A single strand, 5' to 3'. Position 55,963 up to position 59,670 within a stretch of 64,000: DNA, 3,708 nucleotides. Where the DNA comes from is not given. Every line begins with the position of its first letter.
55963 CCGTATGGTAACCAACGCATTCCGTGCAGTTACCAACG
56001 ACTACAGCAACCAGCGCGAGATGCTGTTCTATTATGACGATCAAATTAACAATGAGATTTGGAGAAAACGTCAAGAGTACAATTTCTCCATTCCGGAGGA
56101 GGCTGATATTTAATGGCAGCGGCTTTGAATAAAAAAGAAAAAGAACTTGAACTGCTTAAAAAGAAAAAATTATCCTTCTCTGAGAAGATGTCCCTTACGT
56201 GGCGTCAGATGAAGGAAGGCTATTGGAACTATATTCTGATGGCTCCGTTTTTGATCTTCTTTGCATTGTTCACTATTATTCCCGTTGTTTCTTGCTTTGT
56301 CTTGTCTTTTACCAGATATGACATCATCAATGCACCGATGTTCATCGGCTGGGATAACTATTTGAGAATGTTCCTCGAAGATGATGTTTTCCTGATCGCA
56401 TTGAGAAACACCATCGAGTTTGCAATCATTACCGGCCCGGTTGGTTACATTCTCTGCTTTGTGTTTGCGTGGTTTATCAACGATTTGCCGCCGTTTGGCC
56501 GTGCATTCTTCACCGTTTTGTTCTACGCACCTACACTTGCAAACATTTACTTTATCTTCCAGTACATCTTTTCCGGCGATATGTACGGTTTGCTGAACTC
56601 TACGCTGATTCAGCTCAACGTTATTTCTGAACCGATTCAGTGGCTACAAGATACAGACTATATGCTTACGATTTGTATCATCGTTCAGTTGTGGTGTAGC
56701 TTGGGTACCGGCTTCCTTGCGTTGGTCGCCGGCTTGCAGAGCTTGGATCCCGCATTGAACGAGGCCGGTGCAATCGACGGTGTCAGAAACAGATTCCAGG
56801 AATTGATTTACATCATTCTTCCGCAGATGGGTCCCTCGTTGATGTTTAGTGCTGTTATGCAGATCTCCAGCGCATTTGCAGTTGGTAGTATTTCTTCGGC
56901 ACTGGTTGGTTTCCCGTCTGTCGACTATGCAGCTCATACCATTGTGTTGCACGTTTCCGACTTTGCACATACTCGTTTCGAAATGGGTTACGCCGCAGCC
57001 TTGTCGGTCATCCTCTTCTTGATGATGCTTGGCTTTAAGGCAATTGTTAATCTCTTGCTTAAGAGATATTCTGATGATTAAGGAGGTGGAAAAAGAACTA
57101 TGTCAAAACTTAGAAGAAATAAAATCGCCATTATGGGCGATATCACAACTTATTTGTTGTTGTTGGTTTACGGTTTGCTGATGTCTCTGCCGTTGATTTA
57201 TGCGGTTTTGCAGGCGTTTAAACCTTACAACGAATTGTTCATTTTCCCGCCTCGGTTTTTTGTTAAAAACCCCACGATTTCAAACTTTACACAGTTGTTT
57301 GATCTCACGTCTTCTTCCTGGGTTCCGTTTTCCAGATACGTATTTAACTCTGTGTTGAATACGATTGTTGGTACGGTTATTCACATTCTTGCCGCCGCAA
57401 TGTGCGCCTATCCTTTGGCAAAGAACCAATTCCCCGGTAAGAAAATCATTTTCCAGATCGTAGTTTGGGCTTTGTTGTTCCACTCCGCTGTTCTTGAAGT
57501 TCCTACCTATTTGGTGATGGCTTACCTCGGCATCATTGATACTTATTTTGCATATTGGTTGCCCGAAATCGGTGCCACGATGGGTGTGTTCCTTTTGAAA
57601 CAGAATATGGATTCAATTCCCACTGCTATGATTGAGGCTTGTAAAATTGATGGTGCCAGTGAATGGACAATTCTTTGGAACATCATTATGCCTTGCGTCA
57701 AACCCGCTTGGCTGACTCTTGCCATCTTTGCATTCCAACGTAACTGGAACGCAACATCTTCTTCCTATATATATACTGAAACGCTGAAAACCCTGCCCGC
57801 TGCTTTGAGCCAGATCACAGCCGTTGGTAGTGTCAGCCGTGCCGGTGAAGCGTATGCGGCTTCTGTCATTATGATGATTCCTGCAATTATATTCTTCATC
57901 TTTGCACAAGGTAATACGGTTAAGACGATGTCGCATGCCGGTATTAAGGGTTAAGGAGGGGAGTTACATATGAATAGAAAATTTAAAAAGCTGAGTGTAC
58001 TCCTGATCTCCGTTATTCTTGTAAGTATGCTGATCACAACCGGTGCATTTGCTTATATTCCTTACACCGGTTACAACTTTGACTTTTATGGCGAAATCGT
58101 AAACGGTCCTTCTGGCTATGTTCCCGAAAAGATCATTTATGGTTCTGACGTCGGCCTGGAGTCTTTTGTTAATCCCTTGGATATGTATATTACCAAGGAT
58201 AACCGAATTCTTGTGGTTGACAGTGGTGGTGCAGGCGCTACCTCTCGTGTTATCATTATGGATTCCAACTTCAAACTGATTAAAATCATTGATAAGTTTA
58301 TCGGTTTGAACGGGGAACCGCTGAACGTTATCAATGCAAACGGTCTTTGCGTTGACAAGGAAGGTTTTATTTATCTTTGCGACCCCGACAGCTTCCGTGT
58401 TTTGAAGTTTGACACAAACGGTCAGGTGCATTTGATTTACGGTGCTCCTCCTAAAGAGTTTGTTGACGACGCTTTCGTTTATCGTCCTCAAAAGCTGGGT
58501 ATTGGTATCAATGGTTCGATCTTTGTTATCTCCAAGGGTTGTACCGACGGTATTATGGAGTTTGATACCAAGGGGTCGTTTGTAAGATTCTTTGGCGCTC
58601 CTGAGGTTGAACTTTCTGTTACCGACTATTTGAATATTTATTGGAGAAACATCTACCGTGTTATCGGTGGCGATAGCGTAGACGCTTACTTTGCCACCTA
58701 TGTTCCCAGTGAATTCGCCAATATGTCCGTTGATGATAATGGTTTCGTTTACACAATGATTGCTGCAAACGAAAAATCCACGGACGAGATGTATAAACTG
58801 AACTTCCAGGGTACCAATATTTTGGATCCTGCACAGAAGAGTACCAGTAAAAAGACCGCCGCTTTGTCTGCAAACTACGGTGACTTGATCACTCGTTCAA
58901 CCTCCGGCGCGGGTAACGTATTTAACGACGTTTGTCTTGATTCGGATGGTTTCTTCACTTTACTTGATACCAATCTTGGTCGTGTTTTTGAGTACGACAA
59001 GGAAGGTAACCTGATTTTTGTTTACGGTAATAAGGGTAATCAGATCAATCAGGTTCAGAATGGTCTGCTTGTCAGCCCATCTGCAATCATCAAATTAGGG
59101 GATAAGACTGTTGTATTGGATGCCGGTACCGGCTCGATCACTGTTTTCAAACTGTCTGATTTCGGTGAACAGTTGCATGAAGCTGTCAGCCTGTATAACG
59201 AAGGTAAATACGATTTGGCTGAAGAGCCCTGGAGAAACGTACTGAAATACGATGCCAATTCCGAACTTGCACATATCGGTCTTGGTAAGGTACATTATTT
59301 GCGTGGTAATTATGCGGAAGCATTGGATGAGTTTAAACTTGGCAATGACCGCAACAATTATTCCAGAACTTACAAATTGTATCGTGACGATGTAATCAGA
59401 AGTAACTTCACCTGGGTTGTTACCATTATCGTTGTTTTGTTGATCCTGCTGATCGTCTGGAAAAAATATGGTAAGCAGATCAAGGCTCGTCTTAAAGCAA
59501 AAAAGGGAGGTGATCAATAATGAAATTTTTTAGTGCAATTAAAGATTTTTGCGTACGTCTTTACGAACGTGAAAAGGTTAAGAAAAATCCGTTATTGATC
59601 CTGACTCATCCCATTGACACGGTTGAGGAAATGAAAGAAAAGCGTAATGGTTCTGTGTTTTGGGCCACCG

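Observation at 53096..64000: Tight operon of at least 8 genes: giant CBM-tandem binding protein, two ABC permease pairs, NHL/TPR propeller, Yip1 membrane protein and a DUF5696-like secreted protein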

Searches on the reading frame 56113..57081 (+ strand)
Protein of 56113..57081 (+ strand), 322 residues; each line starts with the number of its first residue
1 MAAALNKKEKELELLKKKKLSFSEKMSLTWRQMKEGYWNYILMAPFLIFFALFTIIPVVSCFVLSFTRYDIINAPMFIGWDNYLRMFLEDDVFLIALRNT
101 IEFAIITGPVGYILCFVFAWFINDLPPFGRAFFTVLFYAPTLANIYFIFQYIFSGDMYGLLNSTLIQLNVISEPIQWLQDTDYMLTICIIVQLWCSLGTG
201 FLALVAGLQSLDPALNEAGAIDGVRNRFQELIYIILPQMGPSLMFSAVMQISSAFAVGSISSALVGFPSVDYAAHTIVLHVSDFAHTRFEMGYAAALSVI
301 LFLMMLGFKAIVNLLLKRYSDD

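Call 5: search_protein_families(library=pfam, proteins=[window:56113-57081:+], max_evalue=0.01)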
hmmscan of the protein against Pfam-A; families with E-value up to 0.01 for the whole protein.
window:56113-57081:+ (322 aa): 1 family
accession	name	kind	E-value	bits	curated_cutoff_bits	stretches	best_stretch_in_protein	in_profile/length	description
PF00528.27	BPD_transp_1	-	5e-07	30.1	26.4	1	130-319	21-182/184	Binding-protein-dependent transport system inner membrane component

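Call 6: search_protein_families(library=ncbifam, proteins=[window:56113-57081:+], max_evalue=0.01)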
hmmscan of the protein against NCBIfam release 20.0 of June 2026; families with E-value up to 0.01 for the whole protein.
window:56113-57081:+ (322 aa): 5 families
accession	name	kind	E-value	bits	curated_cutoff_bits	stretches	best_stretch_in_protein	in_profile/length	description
NF007852.0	PRK10561.1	equivalog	2.3e-14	54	335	1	32-309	7-281/295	sn-glycerol-3-phosphate ABC transporter permease UgpA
NF007044.0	PRK09497.1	equivalog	3.9e-14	52.8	348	1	42-313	11-276/285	spermidine/putrescine ABC transporter permease PotB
NF040931.1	ABC_arch_GlcT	equivalog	1.9e-11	44.2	360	1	44-304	3-259/278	glucose ABC transporter permease GlcT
NF008232.0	PRK10999.1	equivalog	1.5e-05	23.9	392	1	77-318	264-516/520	maltose ABC transporter permease MalF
NF043074.1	MMSYN1_0196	equivalog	9.5e-05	21.8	350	1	41-122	12-92/277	spermidine/putrescine ABC transporter permease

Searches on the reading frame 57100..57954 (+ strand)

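Call 5: search_protein_families(library=pfam, proteins=[window:57100-57954:+], max_evalue=0.01)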
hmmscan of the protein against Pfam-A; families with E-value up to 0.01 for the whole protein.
window:57100-57954:+ (284 aa): 1 family
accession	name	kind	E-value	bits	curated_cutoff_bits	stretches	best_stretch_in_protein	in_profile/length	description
PF00528.27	BPD_transp_1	-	2.8e-11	43.9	26.4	1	162-274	68-179/184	Binding-protein-dependent transport system inner membrane component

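Call 6: search_protein_families(library=ncbifam, proteins=[window:57100-57954:+], max_evalue=0.01)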
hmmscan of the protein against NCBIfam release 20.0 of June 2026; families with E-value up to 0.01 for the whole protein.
window:57100-57954:+ (284 aa): 15 families
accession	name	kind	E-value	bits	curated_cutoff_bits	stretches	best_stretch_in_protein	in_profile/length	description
NF008210.0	PRK10973.1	equivalog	1.5e-19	70.8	297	1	14-277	9-276/281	sn-glycerol-3-phosphate ABC transporter permease UgpE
NF040932.1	ABC_arch_GlcU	equivalog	1.5e-18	67.4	340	1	17-269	5-256/272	glucose ABC transporter permease GlcU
NF008231.0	PRK10998.1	equivalog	5.4e-11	42.6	261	1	73-284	77-296/296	maltose ABC transporter permease MalG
NF007047.0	PRK09500.1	equivalog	3.6e-09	36.6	326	1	82-270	61-249/257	spermidine/putrescine ABC transporter permease PotC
TIGR02139.1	permease_CysT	equivalog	5.1e-07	29.6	246.1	1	50-225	23-210/265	sulfate ABC transporter permease subunit CysT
TIGR01581.1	Mo_ABC_porter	hypoth_equivalog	7.5e-07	28.9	210.3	1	160-215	116-171/225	ABC transporter permease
TIGR01097.1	PhnE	equivalog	1.2e-06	28.2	216.7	1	63-217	43-197/252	phosphonate ABC transporter, permease protein PhnE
NF006939.0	PRK09421.1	equivalog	5.9e-06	25.8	262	1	84-260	15-211/230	molybdate ABC transporter permease subunit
NF008208.0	PRK10971.1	equivalog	0.00044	19.8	415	0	88-216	67-209/277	sulfate/thiosulfate ABC transporter permease CysT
TIGR00969.1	3a0106s02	subfamily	0.00073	19.1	240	0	18-265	21-263/272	sulfate ABC transporter permease subunit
NF011691.0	PRK15111.1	equivalog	0.001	18.7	379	1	7-205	26-217/296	putrescine export ABC transporter permease SapC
TIGR02141.1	modB_ABC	equivalog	0.0018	18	182.6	1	85-215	4-148/208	molybdate ABC transporter permease subunit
NF011624.0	PRK15050.1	equivalog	0.0033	16.6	247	1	171-266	185-280/297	2-aminoethylphosphonate ABC transporter permease subunit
TIGR02140.1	permease_CysW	equivalog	0.0036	16.8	329.1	0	84-268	52-251/261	sulfate ABC transporter permease subunit CysW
NF043073.1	MMSYN1_0195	equivalog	0.0039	15.4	1250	0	169-213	149-193/1021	spermidine/putrescine ABC transporter permease/substrate-binding protein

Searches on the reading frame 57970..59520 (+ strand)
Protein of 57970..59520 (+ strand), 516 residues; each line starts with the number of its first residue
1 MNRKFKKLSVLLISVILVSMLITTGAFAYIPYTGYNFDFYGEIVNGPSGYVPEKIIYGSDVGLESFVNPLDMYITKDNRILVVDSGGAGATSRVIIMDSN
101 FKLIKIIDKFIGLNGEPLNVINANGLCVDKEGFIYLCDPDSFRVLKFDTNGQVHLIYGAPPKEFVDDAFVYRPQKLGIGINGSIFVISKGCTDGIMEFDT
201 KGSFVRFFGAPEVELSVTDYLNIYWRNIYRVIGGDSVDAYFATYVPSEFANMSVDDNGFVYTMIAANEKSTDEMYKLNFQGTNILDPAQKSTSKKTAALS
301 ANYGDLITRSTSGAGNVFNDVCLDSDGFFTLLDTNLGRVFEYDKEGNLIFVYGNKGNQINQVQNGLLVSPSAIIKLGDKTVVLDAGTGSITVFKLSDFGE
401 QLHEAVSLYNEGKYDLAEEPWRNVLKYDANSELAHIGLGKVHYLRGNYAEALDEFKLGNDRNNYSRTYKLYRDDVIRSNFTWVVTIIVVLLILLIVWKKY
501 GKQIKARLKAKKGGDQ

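Call 5: search_protein_families(library=pfam, proteins=[window:57970-59520:+], max_evalue=0.01)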
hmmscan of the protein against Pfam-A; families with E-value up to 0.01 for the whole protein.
window:57970-59520:+ (516 aa): 7 families
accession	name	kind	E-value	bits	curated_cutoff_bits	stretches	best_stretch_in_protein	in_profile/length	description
PF01436.27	NHL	-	2.1e-06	27.9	20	0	123-147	4-28/28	NHL repeat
PF13432.12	TPR_16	-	4.5e-06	27.4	32.7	1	404-456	3-55/65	Tetratricopeptide repeat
PF08450.18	SGL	-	1.3e-05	25.3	26.3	0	123-160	186-223/246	SMP-30/Gluconolactonase/LRE-like region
PF07719.23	TPR_2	-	0.0001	22.6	27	0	434-456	3-25/34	Tetratricopeptide repeat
PF00515.34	TPR_1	-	0.00045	20.4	27.8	0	434-453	3-22/34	Tetratricopeptide repeat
PF06739.17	SBBP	-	0.00057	20.2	20.5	0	115-136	7-28/38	Beta-propeller repeat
PF13414.12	TPR_11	-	0.00096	19.2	26.8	1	408-444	4-40/42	TPR repeat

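Call 6: search_protein_families(library=ncbifam, proteins=[window:57970-59520:+], max_evalue=0.01)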
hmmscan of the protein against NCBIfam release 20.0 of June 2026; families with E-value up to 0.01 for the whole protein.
window:57970-59520:+ (516 aa): 4 families
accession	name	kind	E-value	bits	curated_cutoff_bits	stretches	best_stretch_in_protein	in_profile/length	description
NF047780.1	LIC12708_fam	subfamily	2.3e-05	23.4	150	0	325-361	65-101/391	LIC_12708 family protein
NF035926.1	scyF_NHL_VPEP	equivalog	0.00013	21.2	350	0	92-163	221-289/376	scytonemin biosynthesis PEP-CTERM protein ScyF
TIGR02552.1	LcrH_SycD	equivalog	0.00025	20.8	104.8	1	404-458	24-78/136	SycD/LcrH family type III secretion system chaperone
NF042912.1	Amuc_1098_fam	equivalog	0.0011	17.1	750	1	400-451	157-208/805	Amuc_1098 family type IV pilus outer membrane protein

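Call 18: search_solved_structures(query=window:57970-59520:+, max_evalue=1)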
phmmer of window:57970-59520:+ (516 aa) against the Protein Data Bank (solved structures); distinct sequences matched with E-value up to 1: 45.
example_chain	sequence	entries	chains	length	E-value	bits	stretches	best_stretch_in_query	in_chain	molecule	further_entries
9qhb_A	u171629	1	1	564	1.9e-09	39.9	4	407-456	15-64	Engineered tetratricopeptide repeat protein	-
8bu0_A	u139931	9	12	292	6.8e-09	38.1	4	407-456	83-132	Consensus tetratricopeptide repeat protein | Crystal structure of an 8-repeat consensus TPR superhelix with Zinc. | Monomer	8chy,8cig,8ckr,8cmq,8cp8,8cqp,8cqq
6d69_A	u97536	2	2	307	1e-06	30.9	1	127-210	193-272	NHL Repeat Region of D. melanogaster Thin | Thin, isoform D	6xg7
9qhc_A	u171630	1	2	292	5.1e-06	28.6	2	407-456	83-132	Engineered tetratricopeptide repeat protein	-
8j72_A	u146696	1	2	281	1.6e-05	26.9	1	109-190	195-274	E3 ubiquitin-protein ligase TRIM71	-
2fo7_A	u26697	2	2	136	2.9e-05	26.1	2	407-457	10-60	SYNTHETIC CONSENSUS TPR PROTEIN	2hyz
7qrx_A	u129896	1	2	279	3.2e-05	26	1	110-190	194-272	E3 ubiquitin-protein ligase TRIM71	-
8ch0_A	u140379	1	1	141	3.4e-05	25.9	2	407-457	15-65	Consensus tetratricopeptide repeat protein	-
9jur_A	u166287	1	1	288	3.8e-05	25.7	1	110-190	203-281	E3 ubiquitin-protein ligase TRIM71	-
4zlr_A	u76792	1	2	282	5.4e-05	25.2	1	123-211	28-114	Brain tumor protein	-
5ex7_A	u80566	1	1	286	5.6e-05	25.2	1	123-211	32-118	Brain tumor protein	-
1q7f_A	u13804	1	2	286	5.8e-05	25.1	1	123-211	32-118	brain tumor CG10719-PA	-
6vfi_B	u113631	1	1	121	0.00011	24.1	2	408-468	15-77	O43_dn18B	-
6v8e_A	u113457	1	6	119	0.00013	24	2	408-463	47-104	Designed protein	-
7zph_A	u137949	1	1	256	0.0002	23.4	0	117-151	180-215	Pizza6-TNK-RSH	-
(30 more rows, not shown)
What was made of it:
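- On TPR repeats: Consensus-TPR proteins in the PDB match at E=1.9e-9 (call 18).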

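Call 21: find_homologous_proteins(query=window:57970-59520:+, max_evalue=0.00001)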
Query window:57970-59520:+ (516 aa): 83 proteins with E <= 0.00001 among 8000 candidates.
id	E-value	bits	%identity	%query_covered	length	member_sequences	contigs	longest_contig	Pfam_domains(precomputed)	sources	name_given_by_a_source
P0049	0.0e+0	1080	91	100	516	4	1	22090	PF13432.13,PF08450.19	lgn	-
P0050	0.0e+0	1021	85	100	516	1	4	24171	-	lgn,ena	-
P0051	2.3e-294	995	84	100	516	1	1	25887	PF13432.13,PF07719.24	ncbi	-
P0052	1.2e-292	989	83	100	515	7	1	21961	PF13414.13,PF13432.13,PF07719.24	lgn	-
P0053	5.3e-287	971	80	100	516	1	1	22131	PF13432.13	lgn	-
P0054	3.5e-283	958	79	100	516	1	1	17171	-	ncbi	-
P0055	2.5e-272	922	76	100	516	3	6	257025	-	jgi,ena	-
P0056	1.1e-271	920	75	100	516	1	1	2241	PF13432.13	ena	-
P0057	4.0e-270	915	75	100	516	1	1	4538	PF13432.13,PF01436.28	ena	-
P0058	1.9e-268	909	75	96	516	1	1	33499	-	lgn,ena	-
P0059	6.3e-267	904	74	100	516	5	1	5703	PF13432.13,PF07719.24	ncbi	-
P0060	2.1e-264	896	73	100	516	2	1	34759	-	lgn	-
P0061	3.0e-259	879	73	100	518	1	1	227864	-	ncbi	-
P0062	3.7e-251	852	70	100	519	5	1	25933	PF13414.13,PF01436.28,PF07719.24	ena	-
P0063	5.1e-248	842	69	100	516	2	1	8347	PF01436.28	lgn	-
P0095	3.3e-78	282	33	96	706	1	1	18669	PF04893.23,PF01436.28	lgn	-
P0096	5.6e-71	258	31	90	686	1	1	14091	PF04893.23,PF01436.28,PF08450.19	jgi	-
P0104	2.4e-58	216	29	94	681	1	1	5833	PF04893.23,PF01436.28,PF06739.18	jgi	-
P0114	3.4e-50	189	30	99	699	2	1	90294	PF04893.23,PF01436.28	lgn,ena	-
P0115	6.4e-47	178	26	92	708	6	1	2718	PF04893.23,PF01436.28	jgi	-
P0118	2.9e-46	176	26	98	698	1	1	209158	PF04893.23,PF00515.35,PF13432.13,PF01436.28,PF06739.18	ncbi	-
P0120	1.0e-45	175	29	96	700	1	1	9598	PF04893.23,PF01436.28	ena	-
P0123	8.8e-43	165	27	94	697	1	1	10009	PF04893.23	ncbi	-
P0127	4.2e-31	126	28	97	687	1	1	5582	PF04893.23,PF01436.28,PF06739.18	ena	-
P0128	6.7e-31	126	26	100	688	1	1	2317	PF04893.23,PF13432.13,PF01436.28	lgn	-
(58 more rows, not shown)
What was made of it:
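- Several carry PF04893 (call 21).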

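Call 64: predict_structure(alignment_id=A5)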
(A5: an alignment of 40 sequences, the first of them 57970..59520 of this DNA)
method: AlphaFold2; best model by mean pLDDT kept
length: 516 residues; sequences in the alignment: 40
mean_pLDDT: 84.6   pTM: 0.78
mean pLDDT of the five models: 84.6, 84.2, 83.8, 82.6, 82.1
residues with pLDDT >= 90: 251; 70-90: 183; 50-70: 60; < 50: 22
segments of 3 or more residues with pLDDT < 50: 24-28, 240-245, 310-312, 514-516
pLDDT, mean of each block of 10 residues (from residue 1): 75 81 49 81 87 91 92 95 89 96 96 95 94 96 97 96 86 94 91 91 90 54 63 62 59 91 70 83 80 81 73 71 92 91 91 71 75 95 93 94 92 91 92 92 93 93 92 88 87 88 74 50
secondary structure, 60 per line:
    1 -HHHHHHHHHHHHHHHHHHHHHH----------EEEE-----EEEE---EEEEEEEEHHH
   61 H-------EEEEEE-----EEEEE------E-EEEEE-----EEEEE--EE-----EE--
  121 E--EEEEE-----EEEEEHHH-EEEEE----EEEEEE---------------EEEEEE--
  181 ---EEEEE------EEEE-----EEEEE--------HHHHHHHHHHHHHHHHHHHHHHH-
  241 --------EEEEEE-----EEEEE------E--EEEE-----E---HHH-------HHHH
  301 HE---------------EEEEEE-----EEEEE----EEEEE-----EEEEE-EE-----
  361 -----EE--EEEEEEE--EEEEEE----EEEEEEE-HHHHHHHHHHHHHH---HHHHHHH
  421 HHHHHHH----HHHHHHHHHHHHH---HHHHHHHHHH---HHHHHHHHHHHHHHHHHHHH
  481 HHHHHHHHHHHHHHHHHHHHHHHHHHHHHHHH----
elements in order: H2-23 E34-37 E43-46 E50-57 H58-61 E69-74 E80-84 E93-97 E103-107 E124-128 E134-138 E143-147 E152-157 E173-178 E184-188 E195-198 E204-208 H217-239 E249-254 E260-264 E274-277 H297-301 E318-323 E329-333 E338-342 E348-352 E370-376 E379-384 E389-395 H397-410 H414-427 H432-444 H448-457 H461-512
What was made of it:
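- On NHL-repeat six-bladed beta-propeller: AF2 model pLDDT 84.6 (call 64).
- On TPR repeats: The model has four helices at 397-457 (call 64).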

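Call 69: fold_search(model_id=the predicted structure, library=pdb)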
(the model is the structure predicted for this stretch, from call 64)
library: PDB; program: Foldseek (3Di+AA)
matches with E <= 10: 1586; with E <= 0.001: 351
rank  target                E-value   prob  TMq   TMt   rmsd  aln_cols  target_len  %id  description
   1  9jur                  1.7e-15  1.00  0.43  0.76   6.3       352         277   16  Crystal Structure of NHL domain of human E3 ubiquitin-protein ligase TRIM71 (released 2025-04-30)
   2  6d69                  1.9e-15  1.00  0.44  0.75   5.3       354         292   18  Crystal Structure of the NHL Repeat Region of D. melanogaster Thin (released 2019-04-24)
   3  6fpt_B                2.3e-15  1.00  0.44  0.58   5.6       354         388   16  Crystal structure of Danio rerio Lin41 filamin-NHL domains (released 2018-05-09)
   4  6fq3_A                3.1e-15  1.00  0.44  0.57   5.7       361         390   17  Crystal structure of Danio rerio Lin41 filamin-NHL domains in complex with lin-29A 5'UTR 13mer RNA (released 2018-05-09)
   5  8j72_B                3.8e-15  1.00  0.43  0.78   5.5       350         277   16  Crystal structure of mammalian Trim71 in complex with lncRNA Trincr1 (released 2024-03-06)
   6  6xg7                  6.3e-15  1.00  0.45  0.77   5.2       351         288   16  1.3 A Resolution Structure of the of the NHL Repeat Region of D. melanogaster Thin (released 2020-12-16)
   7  8j72_A                7.4e-15  1.00  0.44  0.79   5.7       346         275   16  Crystal structure of mammalian Trim71 in complex with lncRNA Trincr1 (released 2024-03-06)
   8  7qrx_A                8.8e-15  1.00  0.42  0.75   6.3       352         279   17  Crystal structure of NHL domain of TRIM71 (released 2022-05-04)
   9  6fpt_A                1.5e-14  1.00  0.44  0.57   5.6       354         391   16  Crystal structure of Danio rerio Lin41 filamin-NHL domains (released 2018-05-09)
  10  7qrv_D                1.4e-13  1.00  0.44  0.77   5.5       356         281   16  Crystal structure of NHL domain of TRIM2 (full C-terminal) (released 2022-05-04)
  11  7qrv_B                1.6e-13  1.00  0.45  0.80   4.8       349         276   16  Crystal structure of NHL domain of TRIM2 (full C-terminal) (released 2022-05-04)
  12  7b96_A                1.6e-13  1.00  0.46  0.80   4.7       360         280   17  NHL domain of human TRIM2 (released 2022-01-12)
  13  7qrw                  5.1e-13  1.00  0.42  0.76   5.2       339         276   15  Crystal structure of NHL domain of TRIM3 (released 2022-05-04)
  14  7qrv_A                6.3e-13  1.00  0.45  0.80   5.0       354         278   16  Crystal structure of NHL domain of TRIM2 (full C-terminal) (released 2022-05-04)
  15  7b2r_A                2.1e-12  1.00  0.45  0.80   4.9       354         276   17  Crystal structure of NHL domain of TRIM2 (released 2021-01-13)
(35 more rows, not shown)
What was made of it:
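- On NHL-repeat six-bladed beta-propeller: Foldseek best matches are NHL domains of TRIM71, Thin and Lin41, E about 2e-15, target TM-score 0.75-0.80 (call 69).
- The extracellular NHL propeller of the PknD kinase is among the fold matches (call 69).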

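Call 82: search_protein_representatives(protein=window:57970-59520:+)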
Query: 516 residues. Proteins with E-value up to 0.001 (for the whole library): 6991; up to 1e-10: 2334; up to 1e-30: 1070. The best 150 are listed.
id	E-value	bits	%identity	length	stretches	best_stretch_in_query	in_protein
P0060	6.7e-265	895.9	73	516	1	1-516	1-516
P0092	7.2e-143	493.3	47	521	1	3-514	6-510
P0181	6.8e-96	338.3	37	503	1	6-514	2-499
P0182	1.7e-85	304.0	34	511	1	8-493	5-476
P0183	2.8e-85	303.3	35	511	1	1-513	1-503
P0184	5.8e-85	302.3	38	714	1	30-501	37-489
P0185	6.4e-85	302.1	34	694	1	1-512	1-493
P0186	1.1e-84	301.4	36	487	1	6-499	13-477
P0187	1.7e-84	300.8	34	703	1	11-502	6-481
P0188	3.6e-84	299.7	37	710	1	3-501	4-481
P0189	7.0e-84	298.7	36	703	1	6-499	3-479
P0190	6.6e-83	295.5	36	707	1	9-496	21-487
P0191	1.4e-82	294.5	33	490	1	6-512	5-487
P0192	9.7e-82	291.6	36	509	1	11-498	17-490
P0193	2.3e-81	290.4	35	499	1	2-501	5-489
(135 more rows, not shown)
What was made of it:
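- The NHL protein has 1070 cluster representatives at E<=1e-30 (call 82).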
